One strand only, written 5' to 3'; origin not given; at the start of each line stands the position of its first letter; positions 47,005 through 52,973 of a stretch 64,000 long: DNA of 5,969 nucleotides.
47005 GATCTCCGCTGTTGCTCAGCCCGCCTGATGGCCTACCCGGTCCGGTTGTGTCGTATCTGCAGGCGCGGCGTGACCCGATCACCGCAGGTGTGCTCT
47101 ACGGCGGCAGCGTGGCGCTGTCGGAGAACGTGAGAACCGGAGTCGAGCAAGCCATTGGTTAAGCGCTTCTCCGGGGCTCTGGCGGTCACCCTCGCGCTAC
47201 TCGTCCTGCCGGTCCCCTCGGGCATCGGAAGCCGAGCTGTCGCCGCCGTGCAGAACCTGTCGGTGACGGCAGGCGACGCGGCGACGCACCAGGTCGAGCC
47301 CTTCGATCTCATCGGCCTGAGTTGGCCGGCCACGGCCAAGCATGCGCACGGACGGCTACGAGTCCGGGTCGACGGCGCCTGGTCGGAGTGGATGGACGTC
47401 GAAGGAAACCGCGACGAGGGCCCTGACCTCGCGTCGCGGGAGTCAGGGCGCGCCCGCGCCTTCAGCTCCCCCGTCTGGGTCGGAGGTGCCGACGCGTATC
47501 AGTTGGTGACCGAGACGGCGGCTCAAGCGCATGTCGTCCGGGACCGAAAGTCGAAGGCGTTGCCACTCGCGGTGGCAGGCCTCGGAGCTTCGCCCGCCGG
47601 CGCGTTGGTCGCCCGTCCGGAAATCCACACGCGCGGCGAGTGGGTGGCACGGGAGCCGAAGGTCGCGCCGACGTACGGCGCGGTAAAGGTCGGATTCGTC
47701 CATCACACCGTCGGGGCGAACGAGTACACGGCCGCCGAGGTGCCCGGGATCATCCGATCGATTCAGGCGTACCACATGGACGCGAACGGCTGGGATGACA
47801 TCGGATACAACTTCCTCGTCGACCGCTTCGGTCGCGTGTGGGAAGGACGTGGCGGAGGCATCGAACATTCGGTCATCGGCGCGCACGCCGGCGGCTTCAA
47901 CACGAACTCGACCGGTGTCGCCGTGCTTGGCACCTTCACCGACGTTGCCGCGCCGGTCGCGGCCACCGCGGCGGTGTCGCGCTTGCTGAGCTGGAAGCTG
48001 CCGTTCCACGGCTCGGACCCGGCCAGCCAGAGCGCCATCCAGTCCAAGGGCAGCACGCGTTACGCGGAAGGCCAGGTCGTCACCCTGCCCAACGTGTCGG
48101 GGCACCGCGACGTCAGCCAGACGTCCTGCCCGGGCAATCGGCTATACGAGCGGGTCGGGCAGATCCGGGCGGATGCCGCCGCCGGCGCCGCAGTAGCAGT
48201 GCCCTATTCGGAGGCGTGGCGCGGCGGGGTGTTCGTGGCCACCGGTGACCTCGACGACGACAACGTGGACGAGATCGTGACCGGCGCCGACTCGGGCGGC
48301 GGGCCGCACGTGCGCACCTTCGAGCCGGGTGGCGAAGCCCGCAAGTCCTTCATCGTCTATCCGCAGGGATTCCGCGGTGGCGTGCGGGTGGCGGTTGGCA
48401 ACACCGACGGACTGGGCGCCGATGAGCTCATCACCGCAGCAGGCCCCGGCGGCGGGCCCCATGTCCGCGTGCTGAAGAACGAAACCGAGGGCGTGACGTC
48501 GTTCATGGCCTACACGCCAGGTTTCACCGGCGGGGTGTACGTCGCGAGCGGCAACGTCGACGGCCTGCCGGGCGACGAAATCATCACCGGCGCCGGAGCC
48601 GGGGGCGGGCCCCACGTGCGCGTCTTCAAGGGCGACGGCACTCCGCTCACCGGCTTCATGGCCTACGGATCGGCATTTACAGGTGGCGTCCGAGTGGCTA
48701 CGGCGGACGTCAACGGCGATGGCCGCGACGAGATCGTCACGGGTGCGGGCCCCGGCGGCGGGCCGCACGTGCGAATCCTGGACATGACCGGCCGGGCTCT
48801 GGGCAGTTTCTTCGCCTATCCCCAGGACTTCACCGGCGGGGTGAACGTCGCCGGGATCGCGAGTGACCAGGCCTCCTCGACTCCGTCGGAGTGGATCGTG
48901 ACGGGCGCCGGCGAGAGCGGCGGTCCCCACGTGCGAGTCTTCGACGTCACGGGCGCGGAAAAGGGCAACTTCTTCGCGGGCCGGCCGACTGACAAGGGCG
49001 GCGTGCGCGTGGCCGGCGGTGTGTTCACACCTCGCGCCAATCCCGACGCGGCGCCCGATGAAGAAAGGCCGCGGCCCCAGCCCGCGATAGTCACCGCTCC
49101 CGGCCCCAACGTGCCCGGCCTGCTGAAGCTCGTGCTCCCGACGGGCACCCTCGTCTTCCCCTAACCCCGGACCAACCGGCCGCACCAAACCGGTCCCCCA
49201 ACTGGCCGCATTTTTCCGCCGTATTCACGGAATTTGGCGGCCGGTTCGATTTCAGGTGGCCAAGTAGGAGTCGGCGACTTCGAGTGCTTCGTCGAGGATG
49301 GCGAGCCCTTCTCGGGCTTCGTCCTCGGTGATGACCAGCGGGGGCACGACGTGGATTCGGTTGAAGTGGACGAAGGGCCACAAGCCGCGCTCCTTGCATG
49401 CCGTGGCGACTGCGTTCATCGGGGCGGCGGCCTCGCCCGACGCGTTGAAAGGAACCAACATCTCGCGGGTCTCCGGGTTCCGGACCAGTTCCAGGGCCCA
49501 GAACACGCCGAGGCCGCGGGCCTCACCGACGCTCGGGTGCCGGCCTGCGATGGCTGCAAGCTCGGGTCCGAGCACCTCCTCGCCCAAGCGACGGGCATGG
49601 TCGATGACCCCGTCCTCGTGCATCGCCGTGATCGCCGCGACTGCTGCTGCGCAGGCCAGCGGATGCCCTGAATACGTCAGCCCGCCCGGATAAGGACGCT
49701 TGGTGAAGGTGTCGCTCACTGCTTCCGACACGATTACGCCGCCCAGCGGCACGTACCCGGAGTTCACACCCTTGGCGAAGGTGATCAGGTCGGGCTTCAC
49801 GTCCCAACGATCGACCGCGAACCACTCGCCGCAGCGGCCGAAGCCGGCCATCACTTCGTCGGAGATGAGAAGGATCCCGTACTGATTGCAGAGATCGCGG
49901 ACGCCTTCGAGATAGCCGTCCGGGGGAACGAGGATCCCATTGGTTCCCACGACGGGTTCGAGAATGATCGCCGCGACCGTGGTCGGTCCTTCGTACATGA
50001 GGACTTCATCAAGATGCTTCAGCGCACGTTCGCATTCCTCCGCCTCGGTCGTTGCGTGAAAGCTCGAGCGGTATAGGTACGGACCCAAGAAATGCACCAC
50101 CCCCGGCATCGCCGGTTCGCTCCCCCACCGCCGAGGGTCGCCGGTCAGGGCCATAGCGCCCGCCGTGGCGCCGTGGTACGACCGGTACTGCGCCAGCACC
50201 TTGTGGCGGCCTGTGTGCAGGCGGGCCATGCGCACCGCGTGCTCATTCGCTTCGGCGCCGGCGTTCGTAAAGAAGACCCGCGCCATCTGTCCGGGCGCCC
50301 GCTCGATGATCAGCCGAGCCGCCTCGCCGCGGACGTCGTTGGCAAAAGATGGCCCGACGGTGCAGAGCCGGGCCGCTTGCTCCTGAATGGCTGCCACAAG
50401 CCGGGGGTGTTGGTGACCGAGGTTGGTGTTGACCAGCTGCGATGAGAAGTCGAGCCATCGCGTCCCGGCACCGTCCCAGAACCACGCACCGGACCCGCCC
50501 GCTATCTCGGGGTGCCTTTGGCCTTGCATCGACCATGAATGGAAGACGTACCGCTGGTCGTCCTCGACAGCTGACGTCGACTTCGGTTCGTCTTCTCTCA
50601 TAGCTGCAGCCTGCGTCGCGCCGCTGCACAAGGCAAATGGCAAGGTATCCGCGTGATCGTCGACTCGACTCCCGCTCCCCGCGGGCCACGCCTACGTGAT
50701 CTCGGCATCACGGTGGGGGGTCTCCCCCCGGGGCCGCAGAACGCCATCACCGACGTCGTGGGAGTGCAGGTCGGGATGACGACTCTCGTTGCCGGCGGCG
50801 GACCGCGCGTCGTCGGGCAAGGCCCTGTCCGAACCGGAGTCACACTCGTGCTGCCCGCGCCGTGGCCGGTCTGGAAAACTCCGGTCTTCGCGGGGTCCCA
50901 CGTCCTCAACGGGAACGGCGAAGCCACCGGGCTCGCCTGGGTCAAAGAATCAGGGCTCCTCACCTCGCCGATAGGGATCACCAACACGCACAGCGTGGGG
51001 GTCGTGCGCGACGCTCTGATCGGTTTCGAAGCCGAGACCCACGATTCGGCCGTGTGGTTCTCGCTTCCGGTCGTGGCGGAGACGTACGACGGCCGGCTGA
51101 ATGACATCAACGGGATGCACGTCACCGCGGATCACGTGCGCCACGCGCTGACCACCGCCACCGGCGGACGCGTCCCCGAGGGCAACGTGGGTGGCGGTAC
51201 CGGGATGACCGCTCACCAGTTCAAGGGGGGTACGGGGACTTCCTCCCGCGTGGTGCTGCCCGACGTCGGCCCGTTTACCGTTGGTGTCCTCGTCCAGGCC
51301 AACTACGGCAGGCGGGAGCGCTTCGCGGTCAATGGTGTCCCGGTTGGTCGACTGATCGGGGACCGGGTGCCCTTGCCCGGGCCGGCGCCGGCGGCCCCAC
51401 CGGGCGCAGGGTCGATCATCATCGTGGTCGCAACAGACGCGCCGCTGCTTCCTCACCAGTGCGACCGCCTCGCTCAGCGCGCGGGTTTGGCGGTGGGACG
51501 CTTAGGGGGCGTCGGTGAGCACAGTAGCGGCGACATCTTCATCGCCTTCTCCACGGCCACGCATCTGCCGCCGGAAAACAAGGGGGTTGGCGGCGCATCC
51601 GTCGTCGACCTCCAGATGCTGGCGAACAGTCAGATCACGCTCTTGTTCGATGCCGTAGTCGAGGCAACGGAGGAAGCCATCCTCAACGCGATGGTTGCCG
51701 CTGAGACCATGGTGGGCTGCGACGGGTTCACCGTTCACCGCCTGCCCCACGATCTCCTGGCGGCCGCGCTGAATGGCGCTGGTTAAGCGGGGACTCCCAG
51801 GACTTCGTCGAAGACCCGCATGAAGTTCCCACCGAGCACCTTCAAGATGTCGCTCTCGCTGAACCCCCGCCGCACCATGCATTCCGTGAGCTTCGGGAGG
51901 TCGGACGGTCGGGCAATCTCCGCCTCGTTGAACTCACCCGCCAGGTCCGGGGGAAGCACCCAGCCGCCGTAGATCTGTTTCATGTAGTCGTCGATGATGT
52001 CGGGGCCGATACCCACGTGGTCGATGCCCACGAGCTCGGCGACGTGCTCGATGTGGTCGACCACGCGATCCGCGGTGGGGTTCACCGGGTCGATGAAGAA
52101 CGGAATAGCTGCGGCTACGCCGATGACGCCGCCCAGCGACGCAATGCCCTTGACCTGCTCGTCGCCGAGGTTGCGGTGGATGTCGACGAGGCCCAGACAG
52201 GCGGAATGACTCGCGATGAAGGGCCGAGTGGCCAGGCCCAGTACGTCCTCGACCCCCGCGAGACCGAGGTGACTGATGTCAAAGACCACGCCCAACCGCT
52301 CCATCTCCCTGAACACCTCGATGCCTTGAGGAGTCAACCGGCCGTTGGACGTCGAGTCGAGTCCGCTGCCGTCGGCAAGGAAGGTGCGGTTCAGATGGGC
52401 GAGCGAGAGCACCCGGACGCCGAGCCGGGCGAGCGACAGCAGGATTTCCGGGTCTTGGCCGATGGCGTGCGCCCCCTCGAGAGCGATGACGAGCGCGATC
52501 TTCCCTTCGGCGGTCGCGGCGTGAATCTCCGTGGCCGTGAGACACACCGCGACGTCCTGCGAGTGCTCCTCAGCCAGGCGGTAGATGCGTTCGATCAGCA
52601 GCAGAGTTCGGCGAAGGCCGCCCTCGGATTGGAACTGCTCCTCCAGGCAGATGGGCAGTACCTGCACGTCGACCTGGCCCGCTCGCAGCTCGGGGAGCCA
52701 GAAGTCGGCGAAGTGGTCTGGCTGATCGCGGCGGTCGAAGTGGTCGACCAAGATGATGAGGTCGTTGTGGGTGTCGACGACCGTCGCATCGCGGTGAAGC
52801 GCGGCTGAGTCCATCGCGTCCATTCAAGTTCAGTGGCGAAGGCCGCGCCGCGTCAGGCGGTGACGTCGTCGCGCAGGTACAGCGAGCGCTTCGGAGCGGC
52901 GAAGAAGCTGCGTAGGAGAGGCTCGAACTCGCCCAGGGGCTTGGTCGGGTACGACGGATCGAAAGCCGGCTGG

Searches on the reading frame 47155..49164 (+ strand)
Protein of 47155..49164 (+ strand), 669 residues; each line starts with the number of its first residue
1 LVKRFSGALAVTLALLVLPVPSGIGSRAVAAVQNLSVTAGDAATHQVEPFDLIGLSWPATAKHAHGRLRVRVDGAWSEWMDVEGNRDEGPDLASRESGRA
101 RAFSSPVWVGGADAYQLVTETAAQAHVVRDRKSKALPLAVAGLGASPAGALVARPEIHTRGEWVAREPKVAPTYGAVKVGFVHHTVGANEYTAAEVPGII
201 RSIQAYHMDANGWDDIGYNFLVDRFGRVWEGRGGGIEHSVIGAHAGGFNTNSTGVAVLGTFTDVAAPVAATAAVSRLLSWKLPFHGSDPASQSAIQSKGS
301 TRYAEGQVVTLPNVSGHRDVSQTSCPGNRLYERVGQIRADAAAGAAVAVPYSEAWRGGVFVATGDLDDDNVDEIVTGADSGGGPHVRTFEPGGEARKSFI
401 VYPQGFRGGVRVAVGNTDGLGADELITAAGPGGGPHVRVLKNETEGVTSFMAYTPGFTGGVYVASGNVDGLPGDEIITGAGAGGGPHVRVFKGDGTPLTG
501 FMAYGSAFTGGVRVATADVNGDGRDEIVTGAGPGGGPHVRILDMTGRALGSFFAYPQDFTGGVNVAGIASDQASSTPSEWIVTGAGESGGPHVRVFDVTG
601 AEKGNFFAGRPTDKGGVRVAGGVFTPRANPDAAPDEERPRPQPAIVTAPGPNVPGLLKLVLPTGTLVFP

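Call 5: search_protein_families(library=pfam, proteins=[window:47155-49164:+], max_evalue=0.001)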
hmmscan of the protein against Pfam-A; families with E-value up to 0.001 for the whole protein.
window:47155-49164:+ (669 aa): 2 families
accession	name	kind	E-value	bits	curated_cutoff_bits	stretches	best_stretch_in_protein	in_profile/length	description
PF01510.30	Amidase_2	-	3.1e-13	50.6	26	1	176-328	4-131/131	N-acetylmuramoyl-L-alanine amidase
PF01839.29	FG-GAP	-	2.3e-05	24.6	22.1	1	511-534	2-25/37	FG-GAP repeat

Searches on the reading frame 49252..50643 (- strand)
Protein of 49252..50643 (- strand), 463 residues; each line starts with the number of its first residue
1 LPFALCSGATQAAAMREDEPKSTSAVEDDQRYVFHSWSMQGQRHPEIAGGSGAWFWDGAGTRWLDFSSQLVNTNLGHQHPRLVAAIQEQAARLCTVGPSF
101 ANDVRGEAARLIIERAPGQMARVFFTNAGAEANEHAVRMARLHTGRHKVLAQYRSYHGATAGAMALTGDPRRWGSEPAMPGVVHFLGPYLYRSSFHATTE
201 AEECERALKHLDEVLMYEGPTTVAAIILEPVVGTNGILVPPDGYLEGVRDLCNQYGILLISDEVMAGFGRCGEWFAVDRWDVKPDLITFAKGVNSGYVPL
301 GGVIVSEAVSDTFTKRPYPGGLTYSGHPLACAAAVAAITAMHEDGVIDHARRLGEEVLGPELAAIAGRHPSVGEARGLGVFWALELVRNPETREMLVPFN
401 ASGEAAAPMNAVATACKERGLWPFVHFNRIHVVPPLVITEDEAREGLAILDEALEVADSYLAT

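Call 5: search_protein_families(library=pfam, proteins=[window:49252-50643:-], max_evalue=0.001)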
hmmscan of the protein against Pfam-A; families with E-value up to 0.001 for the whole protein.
window:49252-50643:- (463 aa): 1 family
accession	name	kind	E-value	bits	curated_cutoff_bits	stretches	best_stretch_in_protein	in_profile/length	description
PF00202.27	Aminotran_3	-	2.1e-89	300.5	30.5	1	48-454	14-403/403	Aminotransferase class-III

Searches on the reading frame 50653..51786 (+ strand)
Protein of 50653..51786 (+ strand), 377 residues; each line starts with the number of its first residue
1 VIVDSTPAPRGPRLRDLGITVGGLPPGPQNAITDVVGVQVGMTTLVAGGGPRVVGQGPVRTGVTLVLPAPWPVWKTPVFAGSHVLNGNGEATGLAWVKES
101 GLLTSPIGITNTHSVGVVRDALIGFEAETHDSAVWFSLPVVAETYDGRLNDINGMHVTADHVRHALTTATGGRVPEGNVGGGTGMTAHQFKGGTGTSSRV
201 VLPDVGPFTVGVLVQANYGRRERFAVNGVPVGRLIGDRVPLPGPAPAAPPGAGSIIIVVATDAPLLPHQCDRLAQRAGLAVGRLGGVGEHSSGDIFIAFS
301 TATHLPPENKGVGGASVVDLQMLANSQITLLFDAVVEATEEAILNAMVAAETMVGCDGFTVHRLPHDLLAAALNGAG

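Call 52: search_protein_families(library=pfam, proteins=[window:50653-51786:+], max_evalue=0.0001)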
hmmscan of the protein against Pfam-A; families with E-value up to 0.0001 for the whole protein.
window:50653-51786:+ (377 aa): 1 family
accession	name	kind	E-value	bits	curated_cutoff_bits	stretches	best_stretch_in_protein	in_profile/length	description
PF03576.19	Peptidase_S58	-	4.7e-109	365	23.9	1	30-360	1-306/307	Peptidase family S58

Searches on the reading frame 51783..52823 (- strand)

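Call 5: search_protein_families(library=pfam, proteins=[window:51783-52823:-], max_evalue=0.001)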
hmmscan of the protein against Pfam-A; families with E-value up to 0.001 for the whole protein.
window:51783-52823:- (346 aa): 1 family
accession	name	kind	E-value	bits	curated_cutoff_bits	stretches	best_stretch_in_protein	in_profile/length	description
PF01244.27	Peptidase_M19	-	4.5e-81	272.9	26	1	9-340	2-319/319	Membrane dipeptidase (Peptidase family M19)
